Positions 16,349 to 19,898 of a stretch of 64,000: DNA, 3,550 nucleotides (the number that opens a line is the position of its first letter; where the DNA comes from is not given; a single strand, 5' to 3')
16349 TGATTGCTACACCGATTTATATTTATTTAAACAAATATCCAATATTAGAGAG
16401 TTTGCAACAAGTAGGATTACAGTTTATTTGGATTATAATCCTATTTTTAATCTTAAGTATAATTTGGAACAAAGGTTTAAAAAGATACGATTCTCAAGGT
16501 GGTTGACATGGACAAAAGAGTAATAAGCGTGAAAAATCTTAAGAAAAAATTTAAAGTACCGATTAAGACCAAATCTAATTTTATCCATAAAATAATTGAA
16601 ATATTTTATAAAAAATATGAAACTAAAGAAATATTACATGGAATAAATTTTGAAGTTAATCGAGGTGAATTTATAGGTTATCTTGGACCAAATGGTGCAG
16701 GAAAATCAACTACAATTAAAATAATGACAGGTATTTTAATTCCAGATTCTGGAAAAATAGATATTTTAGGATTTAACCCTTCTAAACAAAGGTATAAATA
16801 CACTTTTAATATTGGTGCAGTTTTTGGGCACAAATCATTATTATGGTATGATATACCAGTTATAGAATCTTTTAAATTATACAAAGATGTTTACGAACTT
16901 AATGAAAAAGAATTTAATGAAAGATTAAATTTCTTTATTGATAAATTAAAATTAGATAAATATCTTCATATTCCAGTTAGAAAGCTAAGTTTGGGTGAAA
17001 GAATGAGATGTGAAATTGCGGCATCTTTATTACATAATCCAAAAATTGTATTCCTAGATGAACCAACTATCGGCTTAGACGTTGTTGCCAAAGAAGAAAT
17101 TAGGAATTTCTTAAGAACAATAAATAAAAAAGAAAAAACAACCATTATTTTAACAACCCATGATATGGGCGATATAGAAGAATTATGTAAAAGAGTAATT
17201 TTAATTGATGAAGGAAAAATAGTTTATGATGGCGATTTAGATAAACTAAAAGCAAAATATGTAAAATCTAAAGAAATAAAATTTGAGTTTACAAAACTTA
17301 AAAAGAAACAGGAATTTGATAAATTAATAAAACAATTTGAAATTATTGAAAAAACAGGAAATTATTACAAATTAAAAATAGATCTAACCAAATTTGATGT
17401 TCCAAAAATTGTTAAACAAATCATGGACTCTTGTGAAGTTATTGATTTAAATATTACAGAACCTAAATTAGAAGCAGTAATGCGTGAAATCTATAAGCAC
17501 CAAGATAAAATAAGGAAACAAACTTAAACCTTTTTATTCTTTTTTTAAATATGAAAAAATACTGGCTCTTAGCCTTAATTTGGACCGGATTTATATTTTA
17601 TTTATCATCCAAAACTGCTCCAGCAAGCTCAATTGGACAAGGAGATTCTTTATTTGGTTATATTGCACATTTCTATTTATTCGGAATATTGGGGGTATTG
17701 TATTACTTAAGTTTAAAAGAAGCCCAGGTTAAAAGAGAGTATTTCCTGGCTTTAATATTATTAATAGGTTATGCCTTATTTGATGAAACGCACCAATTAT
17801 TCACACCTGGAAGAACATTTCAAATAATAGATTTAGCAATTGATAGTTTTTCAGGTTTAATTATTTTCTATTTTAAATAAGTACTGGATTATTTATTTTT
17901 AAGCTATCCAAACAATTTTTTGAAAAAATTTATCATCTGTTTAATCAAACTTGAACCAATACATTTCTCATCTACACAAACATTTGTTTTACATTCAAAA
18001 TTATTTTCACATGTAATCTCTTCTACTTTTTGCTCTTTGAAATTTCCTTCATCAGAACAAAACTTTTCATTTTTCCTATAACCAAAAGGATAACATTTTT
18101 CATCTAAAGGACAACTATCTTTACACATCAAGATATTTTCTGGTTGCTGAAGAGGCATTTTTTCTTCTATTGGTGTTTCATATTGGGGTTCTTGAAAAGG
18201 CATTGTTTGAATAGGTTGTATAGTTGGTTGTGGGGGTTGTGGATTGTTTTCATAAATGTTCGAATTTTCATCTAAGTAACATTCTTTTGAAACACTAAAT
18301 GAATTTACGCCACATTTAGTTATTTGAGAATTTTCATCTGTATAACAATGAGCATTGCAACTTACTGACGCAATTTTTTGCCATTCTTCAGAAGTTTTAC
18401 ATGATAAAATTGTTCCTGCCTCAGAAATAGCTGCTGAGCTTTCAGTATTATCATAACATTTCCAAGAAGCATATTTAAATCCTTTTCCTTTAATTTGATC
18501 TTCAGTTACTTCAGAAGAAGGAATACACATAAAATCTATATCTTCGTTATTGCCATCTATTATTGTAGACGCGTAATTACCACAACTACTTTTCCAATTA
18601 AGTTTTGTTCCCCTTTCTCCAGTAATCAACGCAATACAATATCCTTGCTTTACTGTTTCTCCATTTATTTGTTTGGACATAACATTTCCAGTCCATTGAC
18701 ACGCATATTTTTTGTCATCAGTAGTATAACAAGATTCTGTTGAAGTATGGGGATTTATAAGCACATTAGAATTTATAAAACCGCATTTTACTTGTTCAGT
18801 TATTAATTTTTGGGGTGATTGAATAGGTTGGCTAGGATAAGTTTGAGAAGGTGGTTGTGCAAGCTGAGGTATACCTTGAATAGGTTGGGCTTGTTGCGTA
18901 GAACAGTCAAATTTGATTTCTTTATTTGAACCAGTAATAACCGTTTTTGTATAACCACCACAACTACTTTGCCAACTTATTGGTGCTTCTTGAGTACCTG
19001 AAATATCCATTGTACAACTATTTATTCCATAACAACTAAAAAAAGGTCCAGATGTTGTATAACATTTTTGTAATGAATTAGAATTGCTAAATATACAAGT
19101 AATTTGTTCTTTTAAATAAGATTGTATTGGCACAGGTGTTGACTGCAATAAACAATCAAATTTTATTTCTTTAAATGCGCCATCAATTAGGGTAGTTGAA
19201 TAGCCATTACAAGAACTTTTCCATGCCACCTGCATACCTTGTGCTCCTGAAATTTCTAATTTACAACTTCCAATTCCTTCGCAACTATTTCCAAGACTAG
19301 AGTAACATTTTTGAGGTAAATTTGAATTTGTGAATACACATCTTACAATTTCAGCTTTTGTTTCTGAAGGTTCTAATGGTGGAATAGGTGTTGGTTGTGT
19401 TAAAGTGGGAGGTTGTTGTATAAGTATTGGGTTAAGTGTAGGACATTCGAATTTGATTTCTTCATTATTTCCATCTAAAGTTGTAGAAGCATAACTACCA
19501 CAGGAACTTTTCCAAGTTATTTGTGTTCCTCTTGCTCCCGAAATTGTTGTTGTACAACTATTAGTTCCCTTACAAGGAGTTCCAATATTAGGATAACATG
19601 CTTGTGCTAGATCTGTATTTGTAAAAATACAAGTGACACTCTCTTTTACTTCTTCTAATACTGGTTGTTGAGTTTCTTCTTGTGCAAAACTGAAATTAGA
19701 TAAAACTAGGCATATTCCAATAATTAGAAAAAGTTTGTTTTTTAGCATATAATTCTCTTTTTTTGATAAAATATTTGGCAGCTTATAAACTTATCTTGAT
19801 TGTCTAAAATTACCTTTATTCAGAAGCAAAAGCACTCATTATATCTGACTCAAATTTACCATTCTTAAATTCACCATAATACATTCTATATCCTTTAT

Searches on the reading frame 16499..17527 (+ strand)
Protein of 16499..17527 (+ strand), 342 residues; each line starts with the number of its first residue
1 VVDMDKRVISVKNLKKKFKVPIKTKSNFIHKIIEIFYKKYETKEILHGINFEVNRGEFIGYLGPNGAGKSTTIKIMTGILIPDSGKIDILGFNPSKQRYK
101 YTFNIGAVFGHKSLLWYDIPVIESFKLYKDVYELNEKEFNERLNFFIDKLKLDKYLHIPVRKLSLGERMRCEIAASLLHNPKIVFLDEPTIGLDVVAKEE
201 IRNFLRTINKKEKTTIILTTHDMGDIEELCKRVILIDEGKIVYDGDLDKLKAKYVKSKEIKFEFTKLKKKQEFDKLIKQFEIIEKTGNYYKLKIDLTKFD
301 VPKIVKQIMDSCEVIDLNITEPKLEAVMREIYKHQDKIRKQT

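Call 87: search_protein_families(library=pfam, proteins=[window:16499-17527:+], max_evalue=0.001)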
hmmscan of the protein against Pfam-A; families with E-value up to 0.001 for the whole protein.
window:16499-17527:+ (342 aa): 3 families
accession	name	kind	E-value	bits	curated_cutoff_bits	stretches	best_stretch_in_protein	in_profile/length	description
PF00005.33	ABC_tran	-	4.4e-26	92.5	25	1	46-190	1-136/137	ABC transporter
PF13304.12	AAA_21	-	7e-11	43.2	27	1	142-223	220-300/304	AAA domain, putative AbiEii toxin, Type IV TA system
PF03308.22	MeaB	-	0.00021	20.8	23.1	1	39-98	16-75/273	Methylmalonyl Co-A mutase-associated GTPase MeaB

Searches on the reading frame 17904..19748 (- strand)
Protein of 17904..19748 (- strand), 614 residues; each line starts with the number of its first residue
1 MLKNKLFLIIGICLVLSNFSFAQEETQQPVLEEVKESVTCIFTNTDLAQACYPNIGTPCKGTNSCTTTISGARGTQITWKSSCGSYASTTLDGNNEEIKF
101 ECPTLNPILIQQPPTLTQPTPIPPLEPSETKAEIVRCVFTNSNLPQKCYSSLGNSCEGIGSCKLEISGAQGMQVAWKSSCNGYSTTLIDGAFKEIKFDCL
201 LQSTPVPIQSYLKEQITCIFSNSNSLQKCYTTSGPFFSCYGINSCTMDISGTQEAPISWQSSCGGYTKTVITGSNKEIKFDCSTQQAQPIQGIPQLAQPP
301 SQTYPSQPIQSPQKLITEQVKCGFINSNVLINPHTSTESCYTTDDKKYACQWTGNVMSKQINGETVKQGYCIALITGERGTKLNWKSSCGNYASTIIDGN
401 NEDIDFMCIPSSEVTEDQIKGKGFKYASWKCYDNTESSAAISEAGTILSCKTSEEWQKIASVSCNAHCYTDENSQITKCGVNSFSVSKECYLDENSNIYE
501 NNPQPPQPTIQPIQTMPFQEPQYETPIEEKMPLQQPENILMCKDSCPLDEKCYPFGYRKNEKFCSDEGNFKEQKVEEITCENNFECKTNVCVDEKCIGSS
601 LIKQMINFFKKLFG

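Call 87: search_protein_families(library=pfam, proteins=[window:17904-19748:-], max_evalue=0.001)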
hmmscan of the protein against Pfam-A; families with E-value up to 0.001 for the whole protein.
window:17904-19748:- (614 aa): 1 family
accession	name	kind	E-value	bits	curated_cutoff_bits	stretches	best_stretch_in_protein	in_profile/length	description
PF20578.4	aBig_2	-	0.00028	21.1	27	0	63-88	23-48/89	Atrophied bacterial Ig domain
